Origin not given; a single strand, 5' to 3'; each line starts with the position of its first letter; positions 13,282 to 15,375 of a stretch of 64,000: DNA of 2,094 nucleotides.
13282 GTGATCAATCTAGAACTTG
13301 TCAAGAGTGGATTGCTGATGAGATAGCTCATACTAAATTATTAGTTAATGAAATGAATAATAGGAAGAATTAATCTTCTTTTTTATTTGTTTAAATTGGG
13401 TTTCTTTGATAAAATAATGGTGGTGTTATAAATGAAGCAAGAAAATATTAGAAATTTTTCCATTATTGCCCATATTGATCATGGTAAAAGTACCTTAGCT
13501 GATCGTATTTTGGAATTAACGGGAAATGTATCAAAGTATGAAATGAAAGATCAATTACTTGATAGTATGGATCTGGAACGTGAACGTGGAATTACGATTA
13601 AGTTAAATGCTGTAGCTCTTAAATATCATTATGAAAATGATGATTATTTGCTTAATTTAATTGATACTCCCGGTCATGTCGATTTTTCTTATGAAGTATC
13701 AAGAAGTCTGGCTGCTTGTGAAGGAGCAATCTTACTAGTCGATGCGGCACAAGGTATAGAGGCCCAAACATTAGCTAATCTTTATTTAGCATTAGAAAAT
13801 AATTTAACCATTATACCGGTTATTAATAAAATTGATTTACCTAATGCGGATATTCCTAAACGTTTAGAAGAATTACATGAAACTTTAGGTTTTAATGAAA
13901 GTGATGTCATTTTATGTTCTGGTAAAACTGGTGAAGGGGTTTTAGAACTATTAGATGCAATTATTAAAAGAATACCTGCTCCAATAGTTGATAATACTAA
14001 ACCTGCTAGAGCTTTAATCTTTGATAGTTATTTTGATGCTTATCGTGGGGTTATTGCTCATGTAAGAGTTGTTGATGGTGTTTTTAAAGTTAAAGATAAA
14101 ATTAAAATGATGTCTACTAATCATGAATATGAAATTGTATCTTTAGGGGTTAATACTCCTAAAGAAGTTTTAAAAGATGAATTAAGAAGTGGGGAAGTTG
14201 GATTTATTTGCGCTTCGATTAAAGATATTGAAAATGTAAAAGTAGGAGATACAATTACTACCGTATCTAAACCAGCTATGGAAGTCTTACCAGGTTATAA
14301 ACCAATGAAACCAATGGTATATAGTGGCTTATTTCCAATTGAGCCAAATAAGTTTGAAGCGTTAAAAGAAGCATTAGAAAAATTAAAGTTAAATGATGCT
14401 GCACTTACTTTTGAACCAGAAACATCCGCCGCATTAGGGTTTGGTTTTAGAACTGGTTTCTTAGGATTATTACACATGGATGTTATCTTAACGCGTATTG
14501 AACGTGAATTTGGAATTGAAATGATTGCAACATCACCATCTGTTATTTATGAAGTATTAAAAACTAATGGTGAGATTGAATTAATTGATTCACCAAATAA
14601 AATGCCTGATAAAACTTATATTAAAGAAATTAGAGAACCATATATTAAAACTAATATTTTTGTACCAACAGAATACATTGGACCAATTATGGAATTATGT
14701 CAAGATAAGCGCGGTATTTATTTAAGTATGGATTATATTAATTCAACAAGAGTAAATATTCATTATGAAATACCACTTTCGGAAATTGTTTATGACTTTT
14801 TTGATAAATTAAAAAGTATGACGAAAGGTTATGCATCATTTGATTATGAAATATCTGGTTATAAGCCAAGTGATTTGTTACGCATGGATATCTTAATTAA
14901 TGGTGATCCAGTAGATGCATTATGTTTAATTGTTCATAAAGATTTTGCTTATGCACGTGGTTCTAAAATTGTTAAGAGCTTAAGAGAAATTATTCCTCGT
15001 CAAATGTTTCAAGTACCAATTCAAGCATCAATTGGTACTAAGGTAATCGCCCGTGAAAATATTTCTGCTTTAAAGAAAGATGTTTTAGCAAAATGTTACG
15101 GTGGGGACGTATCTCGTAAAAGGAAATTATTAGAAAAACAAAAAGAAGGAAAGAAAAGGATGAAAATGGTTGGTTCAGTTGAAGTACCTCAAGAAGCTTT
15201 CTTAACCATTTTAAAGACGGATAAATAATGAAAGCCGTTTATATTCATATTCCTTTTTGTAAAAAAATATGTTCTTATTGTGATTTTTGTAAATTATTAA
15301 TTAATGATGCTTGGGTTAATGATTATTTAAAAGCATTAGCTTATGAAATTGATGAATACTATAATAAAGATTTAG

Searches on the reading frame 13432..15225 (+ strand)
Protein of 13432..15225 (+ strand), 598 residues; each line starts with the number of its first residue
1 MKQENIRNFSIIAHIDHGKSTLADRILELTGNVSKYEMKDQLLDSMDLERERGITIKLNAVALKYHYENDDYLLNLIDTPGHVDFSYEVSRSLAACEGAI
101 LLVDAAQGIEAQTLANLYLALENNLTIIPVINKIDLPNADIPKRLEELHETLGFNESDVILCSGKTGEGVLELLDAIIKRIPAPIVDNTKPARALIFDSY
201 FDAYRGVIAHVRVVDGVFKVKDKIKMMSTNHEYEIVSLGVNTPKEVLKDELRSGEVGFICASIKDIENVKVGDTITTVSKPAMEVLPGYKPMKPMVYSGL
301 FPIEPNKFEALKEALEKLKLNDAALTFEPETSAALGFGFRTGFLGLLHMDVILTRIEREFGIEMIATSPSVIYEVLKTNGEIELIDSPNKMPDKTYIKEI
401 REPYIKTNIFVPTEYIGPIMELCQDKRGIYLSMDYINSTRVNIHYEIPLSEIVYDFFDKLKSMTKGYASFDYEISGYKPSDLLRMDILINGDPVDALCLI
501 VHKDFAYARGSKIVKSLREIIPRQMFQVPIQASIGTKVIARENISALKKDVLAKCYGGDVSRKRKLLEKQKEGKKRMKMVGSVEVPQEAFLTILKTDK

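Call 16: find_encoding_contigs(protein=window:13432-15225:+, flank=10000, max_places=1)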
Protein window:13432-15225:+ (598 aa): 9 contigs read that carry it; 1 place shown.
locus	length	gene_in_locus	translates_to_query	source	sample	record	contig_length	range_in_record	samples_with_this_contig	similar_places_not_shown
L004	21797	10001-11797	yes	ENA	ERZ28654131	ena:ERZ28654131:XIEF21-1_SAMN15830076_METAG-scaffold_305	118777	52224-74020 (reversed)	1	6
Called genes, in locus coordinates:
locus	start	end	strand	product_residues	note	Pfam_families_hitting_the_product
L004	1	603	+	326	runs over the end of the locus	-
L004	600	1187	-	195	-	-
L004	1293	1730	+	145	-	-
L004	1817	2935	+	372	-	PF07690:MFS_1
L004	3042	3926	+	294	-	PF21694:DNA_pol3_delta_C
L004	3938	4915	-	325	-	PF11858:DUF3378, PF01351:RNase_HII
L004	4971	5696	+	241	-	PF02674:Colicin_V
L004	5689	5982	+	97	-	PF00085:Thioredoxin, PF13098:Thioredoxin_2 (weak)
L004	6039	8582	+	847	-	PF02739:5_3_exonuc_N, PF01367:5_3_exonuc, PF22619:DNA_polI_exo1, PF00476:DNA_pol_A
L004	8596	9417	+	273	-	PF01149:Fapy_DNA_glyco, PF06831:H2TH, PF06827:zf-FPG_IleRS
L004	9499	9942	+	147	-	-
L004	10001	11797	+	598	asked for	PF00009:GTP_EFTU, PF03144:GTP_EFTU_D2, PF22042:EF-G_D2 (weak), PF00679:EFG_C, PF06421:LepA_C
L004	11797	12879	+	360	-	PF04055:Radical_SAM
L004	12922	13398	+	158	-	-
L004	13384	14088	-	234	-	PF07685:GATase_3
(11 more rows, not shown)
